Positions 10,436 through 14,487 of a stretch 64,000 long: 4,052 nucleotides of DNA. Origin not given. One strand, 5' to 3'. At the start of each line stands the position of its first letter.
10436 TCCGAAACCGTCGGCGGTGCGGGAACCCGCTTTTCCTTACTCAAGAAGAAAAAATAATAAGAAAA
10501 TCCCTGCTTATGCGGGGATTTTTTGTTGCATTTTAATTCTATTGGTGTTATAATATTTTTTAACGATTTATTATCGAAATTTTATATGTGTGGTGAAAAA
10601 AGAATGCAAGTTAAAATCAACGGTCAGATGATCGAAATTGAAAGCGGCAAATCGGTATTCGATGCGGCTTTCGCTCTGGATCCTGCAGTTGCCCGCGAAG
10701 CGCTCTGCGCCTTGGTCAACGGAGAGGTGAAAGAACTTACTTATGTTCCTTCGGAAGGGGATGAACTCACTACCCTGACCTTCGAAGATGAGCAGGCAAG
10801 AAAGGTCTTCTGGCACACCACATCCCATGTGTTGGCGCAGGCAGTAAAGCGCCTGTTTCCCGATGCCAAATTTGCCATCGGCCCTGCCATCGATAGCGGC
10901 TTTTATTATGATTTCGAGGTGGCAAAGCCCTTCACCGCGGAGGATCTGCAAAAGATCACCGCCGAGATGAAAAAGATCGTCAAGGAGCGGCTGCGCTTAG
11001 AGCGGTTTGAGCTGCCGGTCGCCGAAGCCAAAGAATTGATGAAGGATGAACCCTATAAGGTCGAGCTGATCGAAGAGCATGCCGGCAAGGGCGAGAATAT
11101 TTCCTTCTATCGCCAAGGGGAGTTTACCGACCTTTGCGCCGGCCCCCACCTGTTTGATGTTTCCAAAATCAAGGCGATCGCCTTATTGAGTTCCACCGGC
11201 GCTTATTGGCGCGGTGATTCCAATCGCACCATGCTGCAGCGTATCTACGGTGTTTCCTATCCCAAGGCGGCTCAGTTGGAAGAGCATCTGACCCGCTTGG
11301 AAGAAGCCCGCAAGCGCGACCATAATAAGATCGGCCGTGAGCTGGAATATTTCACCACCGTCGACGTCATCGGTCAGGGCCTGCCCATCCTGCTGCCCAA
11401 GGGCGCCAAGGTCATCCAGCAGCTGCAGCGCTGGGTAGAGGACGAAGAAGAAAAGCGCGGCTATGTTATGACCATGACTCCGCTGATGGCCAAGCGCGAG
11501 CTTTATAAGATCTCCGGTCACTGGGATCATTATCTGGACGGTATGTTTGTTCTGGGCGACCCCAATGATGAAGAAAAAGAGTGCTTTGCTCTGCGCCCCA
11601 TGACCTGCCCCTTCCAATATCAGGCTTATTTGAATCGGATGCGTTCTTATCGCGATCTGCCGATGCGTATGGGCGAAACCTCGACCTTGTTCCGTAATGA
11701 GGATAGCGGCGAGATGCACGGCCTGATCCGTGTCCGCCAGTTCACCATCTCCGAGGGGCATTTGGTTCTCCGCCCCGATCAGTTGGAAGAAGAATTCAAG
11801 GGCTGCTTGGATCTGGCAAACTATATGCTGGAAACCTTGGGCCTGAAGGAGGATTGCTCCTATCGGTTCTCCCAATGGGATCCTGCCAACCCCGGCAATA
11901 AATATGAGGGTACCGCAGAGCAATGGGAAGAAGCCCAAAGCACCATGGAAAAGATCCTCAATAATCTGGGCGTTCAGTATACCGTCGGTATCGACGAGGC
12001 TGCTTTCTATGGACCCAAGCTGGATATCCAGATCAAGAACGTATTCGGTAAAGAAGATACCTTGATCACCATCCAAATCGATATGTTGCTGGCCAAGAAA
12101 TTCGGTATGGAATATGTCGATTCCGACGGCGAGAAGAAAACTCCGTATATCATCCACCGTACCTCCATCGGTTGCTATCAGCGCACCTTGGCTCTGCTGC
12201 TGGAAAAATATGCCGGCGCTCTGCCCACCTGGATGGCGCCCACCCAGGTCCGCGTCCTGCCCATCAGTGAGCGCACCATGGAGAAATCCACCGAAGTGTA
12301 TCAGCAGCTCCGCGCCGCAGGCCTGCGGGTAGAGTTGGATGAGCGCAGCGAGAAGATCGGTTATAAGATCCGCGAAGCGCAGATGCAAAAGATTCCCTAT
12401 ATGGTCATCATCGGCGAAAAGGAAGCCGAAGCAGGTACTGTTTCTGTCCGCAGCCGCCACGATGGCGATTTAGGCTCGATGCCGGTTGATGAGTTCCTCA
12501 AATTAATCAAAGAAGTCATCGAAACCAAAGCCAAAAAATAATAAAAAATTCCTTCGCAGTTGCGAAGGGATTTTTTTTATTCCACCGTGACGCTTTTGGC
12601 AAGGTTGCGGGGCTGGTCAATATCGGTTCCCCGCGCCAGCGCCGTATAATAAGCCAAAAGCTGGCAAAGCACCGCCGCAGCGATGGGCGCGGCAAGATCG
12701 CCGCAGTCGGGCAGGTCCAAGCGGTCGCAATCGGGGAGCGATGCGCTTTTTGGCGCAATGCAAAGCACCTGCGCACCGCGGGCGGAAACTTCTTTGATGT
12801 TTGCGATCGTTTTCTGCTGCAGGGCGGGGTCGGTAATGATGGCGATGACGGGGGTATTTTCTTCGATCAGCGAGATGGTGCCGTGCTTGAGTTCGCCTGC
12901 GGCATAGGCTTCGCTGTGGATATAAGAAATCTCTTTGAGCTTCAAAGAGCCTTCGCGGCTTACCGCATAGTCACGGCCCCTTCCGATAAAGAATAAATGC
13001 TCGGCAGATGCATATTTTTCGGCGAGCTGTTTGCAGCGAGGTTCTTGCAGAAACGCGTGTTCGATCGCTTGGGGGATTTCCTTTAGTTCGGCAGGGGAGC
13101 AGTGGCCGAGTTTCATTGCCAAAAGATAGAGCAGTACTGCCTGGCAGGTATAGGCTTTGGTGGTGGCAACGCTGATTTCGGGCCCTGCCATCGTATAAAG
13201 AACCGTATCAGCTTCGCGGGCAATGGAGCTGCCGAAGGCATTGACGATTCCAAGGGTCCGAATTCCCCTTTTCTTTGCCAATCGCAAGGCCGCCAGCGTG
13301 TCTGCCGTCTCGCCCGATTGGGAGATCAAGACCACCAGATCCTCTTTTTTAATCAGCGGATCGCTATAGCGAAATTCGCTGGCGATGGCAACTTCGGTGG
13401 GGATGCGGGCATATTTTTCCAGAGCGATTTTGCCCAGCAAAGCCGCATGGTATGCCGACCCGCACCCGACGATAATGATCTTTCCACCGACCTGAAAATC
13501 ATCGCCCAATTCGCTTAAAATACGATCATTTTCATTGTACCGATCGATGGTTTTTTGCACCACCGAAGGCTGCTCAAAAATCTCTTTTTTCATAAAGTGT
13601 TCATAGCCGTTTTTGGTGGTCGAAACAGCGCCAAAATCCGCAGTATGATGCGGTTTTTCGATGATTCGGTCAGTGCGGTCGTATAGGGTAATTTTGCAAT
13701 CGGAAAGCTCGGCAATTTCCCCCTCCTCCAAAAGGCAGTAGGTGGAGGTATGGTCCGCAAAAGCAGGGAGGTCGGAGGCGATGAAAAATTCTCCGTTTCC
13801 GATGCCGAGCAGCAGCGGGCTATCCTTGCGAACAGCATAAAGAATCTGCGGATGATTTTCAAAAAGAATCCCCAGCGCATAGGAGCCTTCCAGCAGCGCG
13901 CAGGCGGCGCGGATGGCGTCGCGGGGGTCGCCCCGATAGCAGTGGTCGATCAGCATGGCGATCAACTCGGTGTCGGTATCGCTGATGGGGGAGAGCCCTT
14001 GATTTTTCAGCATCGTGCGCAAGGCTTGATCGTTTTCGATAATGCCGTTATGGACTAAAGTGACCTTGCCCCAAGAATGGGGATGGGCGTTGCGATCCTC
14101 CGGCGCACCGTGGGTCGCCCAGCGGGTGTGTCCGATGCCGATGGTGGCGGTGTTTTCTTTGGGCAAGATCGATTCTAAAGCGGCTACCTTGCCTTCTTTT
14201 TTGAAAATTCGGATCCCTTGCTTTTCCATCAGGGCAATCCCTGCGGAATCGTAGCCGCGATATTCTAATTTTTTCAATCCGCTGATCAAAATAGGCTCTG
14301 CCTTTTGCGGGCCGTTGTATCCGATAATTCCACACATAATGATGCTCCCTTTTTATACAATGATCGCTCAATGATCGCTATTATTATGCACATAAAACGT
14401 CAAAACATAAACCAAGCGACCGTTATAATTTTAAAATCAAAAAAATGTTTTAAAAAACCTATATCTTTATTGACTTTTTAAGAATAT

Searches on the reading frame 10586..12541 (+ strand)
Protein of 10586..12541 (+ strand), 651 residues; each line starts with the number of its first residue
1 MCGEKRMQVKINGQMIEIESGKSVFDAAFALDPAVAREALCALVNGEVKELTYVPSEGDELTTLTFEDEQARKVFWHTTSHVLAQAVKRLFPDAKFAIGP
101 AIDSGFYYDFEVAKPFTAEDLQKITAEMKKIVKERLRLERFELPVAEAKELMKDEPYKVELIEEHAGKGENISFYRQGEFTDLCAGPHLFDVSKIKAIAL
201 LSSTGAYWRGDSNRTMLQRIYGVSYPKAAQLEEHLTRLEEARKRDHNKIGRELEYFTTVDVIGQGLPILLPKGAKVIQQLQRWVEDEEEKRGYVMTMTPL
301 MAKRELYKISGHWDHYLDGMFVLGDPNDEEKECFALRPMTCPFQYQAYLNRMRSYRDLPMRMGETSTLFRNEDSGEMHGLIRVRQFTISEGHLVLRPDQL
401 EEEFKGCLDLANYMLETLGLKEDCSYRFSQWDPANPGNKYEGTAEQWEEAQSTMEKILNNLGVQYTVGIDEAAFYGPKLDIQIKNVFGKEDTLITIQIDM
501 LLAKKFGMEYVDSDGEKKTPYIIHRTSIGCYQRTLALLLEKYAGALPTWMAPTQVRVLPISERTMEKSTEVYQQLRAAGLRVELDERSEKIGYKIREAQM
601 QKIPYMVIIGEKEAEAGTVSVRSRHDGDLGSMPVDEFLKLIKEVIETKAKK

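Call 60: search_protein_families(library=ncbifam, proteins=[window:10586-12541:+], max_evalue=1e-10)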
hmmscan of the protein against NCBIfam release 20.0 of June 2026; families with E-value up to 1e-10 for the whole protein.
window:10586-12541:+ (651 aa): 10 families
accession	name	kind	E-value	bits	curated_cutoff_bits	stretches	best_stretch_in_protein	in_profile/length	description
TIGR00418.1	thrS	equivalog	1.4e-191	638.3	383.65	1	76-643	1-563/565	threonine--tRNA ligase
NF003068.0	PRK03991.1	equivalog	4e-65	220.3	484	1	237-648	190-595/613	threonine--tRNA ligase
NF006625.0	PRK09194.1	equivalog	1.9e-30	106.3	558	2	503-641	416-558/559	proline--tRNA ligase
TIGR00408.1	proS_fam_I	equivalog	3.8e-28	98.6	437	1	502-647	231-383/475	proline--tRNA ligase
TIGR00409.1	proS_fam_II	equivalog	1.5e-25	90.1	306.7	2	262-392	35-161/568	proline--tRNA ligase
NF008979.1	PRK12325.1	exception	2e-23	83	550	1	546-641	338-436/437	proline--tRNA ligase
NF011500.0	PRK14938.1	equivalog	3.9e-23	82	362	1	540-646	262-368/387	Ser-tRNA(Thr) hydrolase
NF003211.1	PRK04173.1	equivalog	1.7e-19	70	312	1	326-634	156-447/454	glycine--tRNA ligase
TIGR00442.1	hisS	equivalog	6.5e-18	64.9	286.75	1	543-627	315-399/406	histidine--tRNA ligase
TIGR00389.1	glyS_dimeric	equivalog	2.4e-15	56.1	243.3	0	515-643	425-563/565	glycine--tRNA ligase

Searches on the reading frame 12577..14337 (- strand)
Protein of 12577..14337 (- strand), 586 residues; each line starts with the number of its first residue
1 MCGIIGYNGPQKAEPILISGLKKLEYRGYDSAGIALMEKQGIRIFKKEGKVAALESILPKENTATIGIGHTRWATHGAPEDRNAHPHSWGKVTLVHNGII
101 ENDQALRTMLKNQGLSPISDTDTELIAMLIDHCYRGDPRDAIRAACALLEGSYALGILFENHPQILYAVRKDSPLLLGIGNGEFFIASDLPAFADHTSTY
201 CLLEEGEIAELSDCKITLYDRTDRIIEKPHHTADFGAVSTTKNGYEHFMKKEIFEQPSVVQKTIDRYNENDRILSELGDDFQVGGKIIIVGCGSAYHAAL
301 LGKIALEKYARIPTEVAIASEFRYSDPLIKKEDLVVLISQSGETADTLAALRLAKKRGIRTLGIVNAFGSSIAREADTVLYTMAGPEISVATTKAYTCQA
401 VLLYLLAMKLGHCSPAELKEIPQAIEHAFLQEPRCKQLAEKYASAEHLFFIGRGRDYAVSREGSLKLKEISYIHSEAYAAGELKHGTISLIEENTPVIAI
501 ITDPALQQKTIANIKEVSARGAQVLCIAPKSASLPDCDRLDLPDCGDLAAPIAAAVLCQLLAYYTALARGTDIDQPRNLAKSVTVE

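Call 60: search_protein_families(library=ncbifam, proteins=[window:12577-14337:-], max_evalue=1e-10)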
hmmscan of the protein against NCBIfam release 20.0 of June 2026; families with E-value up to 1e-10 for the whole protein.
window:12577-14337:- (586 aa): 7 families
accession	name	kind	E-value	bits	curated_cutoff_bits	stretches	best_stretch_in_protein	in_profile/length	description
NF001484.0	PRK00331.1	subfamily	5.2e-221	735.2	381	1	1-586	1-601/601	isomerizing glutamine--fructose-6-phosphate transaminase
TIGR01135.1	glmS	equivalog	4.6e-216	719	418.05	1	2-586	1-607/607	glutamine--fructose-6-phosphate transaminase (isomerizing)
NF046059.1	NagB_SO3506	equivalog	9.8e-44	150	430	1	248-535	3-290/330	glucosamine-6-phosphate deaminase NagB-II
NF041128.1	glucosaP_deam_GlmD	equivalog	1.6e-40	139.3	580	1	261-583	8-321/323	glucosamine-6-phosphate deaminase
TIGR01134.1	purF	equivalog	4.9e-23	82.2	350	1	2-210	1-216/432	amidophosphoribosyltransferase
NF040776.2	AlsR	equivalog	9e-13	47.8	400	0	325-385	170-230/279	transcriptional repressor AlsR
NF008458.0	PRK11337.1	equivalog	1.4e-12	47.2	378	0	325-384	182-241/293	MurR/RpiR family transcriptional regulator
